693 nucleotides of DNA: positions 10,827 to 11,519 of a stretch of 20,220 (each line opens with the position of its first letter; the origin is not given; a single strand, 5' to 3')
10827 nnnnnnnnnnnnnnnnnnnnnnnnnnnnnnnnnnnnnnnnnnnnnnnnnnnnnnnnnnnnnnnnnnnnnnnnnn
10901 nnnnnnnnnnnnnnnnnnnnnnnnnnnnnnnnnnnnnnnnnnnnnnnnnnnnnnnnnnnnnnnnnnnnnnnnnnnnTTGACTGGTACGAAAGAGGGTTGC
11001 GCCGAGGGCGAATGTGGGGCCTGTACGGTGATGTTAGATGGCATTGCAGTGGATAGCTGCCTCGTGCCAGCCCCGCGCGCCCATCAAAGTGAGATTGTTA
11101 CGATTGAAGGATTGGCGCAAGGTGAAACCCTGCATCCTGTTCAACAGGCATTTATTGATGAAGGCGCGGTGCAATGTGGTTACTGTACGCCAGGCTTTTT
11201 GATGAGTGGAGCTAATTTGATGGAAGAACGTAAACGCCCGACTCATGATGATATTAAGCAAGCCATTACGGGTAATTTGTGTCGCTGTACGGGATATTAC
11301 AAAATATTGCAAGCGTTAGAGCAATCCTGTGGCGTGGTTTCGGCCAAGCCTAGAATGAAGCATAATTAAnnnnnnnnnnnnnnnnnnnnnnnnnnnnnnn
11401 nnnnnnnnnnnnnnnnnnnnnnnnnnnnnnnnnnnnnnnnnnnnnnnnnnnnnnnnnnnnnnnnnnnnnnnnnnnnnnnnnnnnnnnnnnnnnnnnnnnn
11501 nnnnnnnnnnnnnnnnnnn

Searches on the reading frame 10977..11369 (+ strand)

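Call 11: search_protein_families(library=pfam, proteins=[window:10977-11369:+], max_evalue=0.001)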
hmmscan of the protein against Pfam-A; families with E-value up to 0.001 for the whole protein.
window:10977-11369:+ (130 aa): 2 families
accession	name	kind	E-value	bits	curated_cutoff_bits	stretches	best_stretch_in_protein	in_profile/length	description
PF01799.25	Fer2_2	-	2.7e-32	111.2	30.3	1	42-114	1-74/75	[2Fe-2S] binding domain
PF13085.11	Fer2_3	-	4.8e-05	23.8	27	1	6-48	50-91/107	2Fe-2S iron-sulfur cluster binding domain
